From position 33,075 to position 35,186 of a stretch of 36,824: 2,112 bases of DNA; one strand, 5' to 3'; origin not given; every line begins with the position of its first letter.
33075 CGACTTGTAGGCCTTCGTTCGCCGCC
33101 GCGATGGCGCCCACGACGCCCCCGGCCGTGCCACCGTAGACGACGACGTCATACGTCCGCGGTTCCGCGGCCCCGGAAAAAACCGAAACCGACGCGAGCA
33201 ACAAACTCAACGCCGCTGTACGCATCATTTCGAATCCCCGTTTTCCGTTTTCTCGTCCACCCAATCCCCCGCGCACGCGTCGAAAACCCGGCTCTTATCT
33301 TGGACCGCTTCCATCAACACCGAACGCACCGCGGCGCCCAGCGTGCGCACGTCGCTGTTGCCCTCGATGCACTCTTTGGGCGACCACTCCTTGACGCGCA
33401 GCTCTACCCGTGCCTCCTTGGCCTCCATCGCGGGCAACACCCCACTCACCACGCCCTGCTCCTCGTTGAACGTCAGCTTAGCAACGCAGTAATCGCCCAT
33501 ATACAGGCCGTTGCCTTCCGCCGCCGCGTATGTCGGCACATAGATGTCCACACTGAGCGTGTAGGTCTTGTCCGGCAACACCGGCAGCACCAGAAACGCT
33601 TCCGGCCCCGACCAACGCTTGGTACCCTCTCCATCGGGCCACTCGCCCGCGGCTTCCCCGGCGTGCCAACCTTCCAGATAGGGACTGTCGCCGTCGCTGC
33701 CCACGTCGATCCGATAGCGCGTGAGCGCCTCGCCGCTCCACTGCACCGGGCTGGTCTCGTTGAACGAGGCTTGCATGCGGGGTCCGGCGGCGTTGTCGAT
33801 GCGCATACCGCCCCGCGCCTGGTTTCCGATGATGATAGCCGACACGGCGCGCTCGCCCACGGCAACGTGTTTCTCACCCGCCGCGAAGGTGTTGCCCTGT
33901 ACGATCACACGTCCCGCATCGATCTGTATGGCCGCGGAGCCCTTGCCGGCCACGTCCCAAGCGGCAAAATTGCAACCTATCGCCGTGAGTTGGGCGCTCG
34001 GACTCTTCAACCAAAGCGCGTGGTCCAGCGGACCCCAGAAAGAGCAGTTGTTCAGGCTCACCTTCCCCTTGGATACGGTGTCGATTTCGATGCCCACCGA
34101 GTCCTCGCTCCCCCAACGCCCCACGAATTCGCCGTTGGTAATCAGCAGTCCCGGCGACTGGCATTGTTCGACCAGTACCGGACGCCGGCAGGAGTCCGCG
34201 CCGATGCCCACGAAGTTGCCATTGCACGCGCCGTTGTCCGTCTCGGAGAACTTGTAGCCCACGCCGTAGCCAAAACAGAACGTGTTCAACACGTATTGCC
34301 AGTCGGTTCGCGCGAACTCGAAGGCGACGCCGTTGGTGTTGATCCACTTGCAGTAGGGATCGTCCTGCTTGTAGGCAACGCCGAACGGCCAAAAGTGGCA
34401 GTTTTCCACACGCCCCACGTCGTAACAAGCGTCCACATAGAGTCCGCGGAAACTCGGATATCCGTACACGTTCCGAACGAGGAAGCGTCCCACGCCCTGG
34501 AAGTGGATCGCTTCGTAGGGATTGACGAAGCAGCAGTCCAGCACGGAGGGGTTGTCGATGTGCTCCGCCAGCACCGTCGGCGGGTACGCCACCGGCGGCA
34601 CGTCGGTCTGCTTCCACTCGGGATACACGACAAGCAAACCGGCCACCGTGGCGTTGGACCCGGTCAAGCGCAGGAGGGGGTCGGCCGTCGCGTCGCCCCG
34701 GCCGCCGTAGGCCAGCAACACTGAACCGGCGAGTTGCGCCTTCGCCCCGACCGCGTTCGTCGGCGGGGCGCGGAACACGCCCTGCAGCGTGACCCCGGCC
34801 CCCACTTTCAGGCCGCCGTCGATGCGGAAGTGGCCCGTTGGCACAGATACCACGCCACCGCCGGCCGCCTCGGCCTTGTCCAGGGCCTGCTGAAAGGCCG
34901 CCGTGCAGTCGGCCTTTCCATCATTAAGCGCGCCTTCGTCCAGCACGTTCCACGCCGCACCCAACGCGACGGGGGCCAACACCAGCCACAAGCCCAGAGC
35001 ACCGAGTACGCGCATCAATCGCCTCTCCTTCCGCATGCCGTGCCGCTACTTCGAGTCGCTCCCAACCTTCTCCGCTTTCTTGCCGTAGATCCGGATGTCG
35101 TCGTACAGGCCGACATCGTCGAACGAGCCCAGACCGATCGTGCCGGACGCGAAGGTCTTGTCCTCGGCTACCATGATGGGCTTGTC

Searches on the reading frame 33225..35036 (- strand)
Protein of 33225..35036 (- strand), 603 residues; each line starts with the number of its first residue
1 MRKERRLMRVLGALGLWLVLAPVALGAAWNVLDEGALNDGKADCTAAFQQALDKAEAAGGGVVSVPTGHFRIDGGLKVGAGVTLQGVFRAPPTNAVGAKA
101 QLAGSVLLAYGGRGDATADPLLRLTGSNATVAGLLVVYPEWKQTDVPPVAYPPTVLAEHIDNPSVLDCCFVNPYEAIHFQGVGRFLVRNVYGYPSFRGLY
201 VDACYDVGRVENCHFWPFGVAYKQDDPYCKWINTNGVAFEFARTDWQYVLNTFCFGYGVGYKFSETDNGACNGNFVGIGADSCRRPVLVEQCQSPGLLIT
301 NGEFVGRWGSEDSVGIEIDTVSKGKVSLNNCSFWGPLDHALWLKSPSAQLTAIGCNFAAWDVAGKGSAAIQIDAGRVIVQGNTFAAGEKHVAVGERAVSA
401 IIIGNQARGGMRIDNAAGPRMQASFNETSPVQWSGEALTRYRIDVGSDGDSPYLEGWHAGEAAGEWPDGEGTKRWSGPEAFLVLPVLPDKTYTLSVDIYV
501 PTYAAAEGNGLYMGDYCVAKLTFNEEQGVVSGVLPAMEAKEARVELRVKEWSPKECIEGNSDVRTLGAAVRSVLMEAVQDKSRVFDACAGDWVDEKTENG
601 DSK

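Call 74: search_protein_families(library=pfam, proteins=[window:33225-35036:-], max_evalue=0.00001)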
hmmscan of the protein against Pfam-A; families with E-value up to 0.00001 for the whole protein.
window:33225-35036:- (603 aa): 1 family
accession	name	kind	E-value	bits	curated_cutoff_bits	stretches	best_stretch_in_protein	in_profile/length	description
PF12708.12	Pect-lyase_RHGA_epim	-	1.1e-10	42.2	27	1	30-93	3-67/213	Rhamnogalacturonase A/epimerase, pectate lyase-like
